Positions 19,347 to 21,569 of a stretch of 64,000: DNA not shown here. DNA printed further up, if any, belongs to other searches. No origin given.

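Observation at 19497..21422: REC - ThiY/NMT1-like binding-fold - CheW fusion protein directly downstream of thiFSGH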

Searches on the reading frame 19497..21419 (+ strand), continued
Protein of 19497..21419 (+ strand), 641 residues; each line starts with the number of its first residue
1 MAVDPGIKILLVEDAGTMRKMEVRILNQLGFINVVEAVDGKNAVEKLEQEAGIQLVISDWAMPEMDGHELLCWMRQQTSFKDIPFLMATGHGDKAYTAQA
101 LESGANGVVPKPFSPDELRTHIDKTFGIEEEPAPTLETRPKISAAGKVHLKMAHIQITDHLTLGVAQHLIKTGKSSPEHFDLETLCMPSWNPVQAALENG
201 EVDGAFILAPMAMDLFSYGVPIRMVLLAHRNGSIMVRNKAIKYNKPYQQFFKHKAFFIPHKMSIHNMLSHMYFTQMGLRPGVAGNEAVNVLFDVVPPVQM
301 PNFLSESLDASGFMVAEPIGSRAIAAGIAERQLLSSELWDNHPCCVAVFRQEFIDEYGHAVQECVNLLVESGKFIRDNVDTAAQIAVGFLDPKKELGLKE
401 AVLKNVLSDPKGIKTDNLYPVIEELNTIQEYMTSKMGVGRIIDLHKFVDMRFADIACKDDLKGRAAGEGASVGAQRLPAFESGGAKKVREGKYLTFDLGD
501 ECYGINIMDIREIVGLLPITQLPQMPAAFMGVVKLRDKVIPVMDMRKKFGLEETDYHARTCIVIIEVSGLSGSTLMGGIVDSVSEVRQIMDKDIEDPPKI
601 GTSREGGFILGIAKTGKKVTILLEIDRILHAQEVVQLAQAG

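Call 21: search_protein_families(library=pfam, proteins=[L079:6907-7671:+, L079:7671-8876:+, L079:8898-9923:+, L079:9923-11377:+, L079:11465-12139:+, L079:12325-14292:+, L079:4122-5816:+, L078:633-1580:+, L076:4704-5720:+, L072:10001-11374:+])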
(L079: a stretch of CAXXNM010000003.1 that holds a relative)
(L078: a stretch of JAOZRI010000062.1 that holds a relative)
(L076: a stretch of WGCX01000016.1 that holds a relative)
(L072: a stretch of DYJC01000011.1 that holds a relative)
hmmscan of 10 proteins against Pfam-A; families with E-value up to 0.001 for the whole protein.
L079:6907-7671:+ (255 aa): 3 families
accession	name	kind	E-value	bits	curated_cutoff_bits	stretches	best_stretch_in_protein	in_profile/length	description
PF00005.33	ABC_tran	-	4.6e-31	108.7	25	1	23-162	1-137/137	ABC transporter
PF13304.12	AAA_21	-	0.0001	22.9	27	0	129-193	233-299/304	AAA domain, putative AbiEii toxin, Type IV TA system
PF20720.3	nSTAND3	-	0.00018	21.7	27.2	0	30-54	14-38/155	Novel STAND NTPase 3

L079:7671-8876:+ (402 aa): 2 families
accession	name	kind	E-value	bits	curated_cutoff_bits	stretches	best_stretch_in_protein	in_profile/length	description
PF13379.11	NMT1_2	-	1e-47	163.5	24.7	1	39-275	6-246/252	NMT1-like family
PF09084.16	NMT1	-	5.7e-12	46.4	20.5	1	49-273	2-216/216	NMT1/THI5 like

L079:8898-9923:+ (342 aa): 1 family
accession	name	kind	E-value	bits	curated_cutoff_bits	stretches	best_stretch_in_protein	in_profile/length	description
PF00528.27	BPD_transp_1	-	1.5e-20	74.1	26.4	1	167-326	1-168/184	Binding-protein-dependent transport system inner membrane component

L079:9923-11377:+ (485 aa): 2 families
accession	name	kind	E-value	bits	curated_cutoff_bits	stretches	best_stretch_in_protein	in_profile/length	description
PF00072.30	Response_reg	-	1e-26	93.7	30.2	1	35-147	1-110/111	Response regulator receiver domain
PF13379.11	NMT1_2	-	1.5e-26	94.2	24.7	1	174-409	8-246/252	NMT1-like family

L079:11465-12139:+ (225 aa): 0 families

L079:12325-14292:+ (656 aa): 2 families
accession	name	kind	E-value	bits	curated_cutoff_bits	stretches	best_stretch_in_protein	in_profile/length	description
PF00821.23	PEPCK_GTP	-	5.6e-93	312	23.8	1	271-637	2-356/357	Phosphoenolpyruvate carboxykinase C-terminal P-loop domain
PF17297.7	PEPCK_N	-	3.8e-56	190.6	23.8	1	56-262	3-217/218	Phosphoenolpyruvate carboxykinase N-terminal domain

L079:4122-5816:+ (565 aa): 1 family
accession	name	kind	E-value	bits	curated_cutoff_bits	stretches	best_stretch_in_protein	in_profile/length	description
PF03109.22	ABC1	-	6.5e-75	251.9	22.9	1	104-347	1-241/244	ABC1 atypical kinase-like domain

L078:633-1580:+ (316 aa): 1 family
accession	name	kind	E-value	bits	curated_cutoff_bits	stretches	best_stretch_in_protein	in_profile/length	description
PF13379.11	NMT1_2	-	3.9e-23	83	24.7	1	38-240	36-246/252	NMT1-like family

L076:4704-5720:+ (339 aa): 2 families
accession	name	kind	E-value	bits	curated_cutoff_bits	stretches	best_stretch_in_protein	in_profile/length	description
PF18297.6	NFACT-R_2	-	3.1e-16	59.8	26.9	1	235-334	1-101/104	NFACT protein RNA binding domain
PF03054.22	tRNA_Me_trans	-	0.00067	19.8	20.6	0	22-141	8-146/202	tRNA methyl transferase HUP domain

L072:10001-11374:+ (458 aa): 2 families
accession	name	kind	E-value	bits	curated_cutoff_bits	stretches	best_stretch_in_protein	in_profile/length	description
PF13379.11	NMT1_2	-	1e-27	98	24.7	1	144-386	5-248/252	NMT1-like family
PF00072.30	Response_reg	-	3.3e-24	85.6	30.2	1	9-121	1-110/111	Response regulator receiver domain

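Call 40: predict_structure(alignment_id=A1)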
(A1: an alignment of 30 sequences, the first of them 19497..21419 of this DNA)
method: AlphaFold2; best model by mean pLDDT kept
length: 641 residues; sequences in the alignment: 30
mean_pLDDT: 70.1   pTM: 0.50
mean pLDDT of the five models: 70.1, 68.1, 67.0, 67.0, 66.6
residues with pLDDT >= 90: 123; 70-90: 261; 50-70: 98; < 50: 159
segments of 3 or more residues with pLDDT < 50: 232-265, 274-279, 281-340, 435-438, 459-486, 569-572, 600-604, 634-641
pLDDT, mean of each block of 10 residues (from residue 1): 84 73 80 91 94 91 84 93 86 68 84 71 81 52 86 81 92 92 81 79 84 77 86 43 32 41 48 44 43 42 42 42 38 37 78 91 91 89 84 66 68 70 72 53 85 63 32 25 43 84 80 82 81 84 87 83 72 73 80 75 59 79 76 45 33
secondary structure, 60 per line:
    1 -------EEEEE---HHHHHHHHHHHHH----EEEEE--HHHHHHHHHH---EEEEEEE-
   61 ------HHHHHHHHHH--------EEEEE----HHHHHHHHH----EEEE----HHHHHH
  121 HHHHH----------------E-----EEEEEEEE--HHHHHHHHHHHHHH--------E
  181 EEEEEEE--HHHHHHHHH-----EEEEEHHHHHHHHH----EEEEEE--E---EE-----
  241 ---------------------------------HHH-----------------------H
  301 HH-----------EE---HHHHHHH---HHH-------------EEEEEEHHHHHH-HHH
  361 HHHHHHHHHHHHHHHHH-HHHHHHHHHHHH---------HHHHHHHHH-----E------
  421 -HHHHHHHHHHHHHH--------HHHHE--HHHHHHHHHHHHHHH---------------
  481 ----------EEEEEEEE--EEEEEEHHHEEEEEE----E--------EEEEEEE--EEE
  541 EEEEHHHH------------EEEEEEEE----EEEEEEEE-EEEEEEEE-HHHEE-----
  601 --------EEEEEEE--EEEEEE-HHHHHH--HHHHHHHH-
elements in order: E8-12 H16-28 E33-37 H40-49 E53-59 H67-76 E85-89 H94-102 E107-110 H115-125 E148-155 H158-171 E180-187 H190-198 E204-208 H209-217 E222-227 H319-325 E345-350 H351-356 H358-377 H379-390 H400-408 H422-435 H444-447 H451-465 E491-498 E501-506 E510-515 E529-535 E538-544 H545-548 E561-568 E573-580 E582-589 E609-615 E618-623 H625-630 H633-640

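Call 51: find_encoding_contigs(protein=P0050, flank=10000, max_places=2)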
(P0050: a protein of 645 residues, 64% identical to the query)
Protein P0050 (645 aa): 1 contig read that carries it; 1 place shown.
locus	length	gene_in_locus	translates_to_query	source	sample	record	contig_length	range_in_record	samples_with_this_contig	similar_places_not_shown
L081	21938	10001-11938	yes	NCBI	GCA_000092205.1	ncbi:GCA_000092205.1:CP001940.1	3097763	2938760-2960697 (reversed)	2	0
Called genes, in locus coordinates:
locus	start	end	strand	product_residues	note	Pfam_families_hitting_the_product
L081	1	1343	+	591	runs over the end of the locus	PF20695:UbiD_N, PF01977:UbiD, PF20696:UbiD_C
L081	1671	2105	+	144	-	-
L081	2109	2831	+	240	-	PF01479:S4, PF00849:PseudoU_synth_2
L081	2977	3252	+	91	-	PF00216:Bac_DNA_binding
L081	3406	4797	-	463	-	PF00919:UPF0004, PF04055:Radical_SAM, PF18693:TRAM_2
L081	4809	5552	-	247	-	PF01048:PNP_UDP_1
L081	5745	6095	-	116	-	PF00137:ATP-synt_C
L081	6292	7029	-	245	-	PF00119:ATP-synt_A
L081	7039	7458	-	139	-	PF03899:ATP-synt_I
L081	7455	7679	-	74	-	PF09527:ATPase_gene1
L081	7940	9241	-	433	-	PF00202:Aminotran_3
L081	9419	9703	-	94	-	-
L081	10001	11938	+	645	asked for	PF00072:Response_reg, PF13379:NMT1_2, PF01584:CheW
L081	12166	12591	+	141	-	-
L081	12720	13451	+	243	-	PF12697:Abhydrolase_6 (weak)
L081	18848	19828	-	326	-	PF13379:NMT1_2, PF09084:NMT1, PF12974:Phosphonate-bd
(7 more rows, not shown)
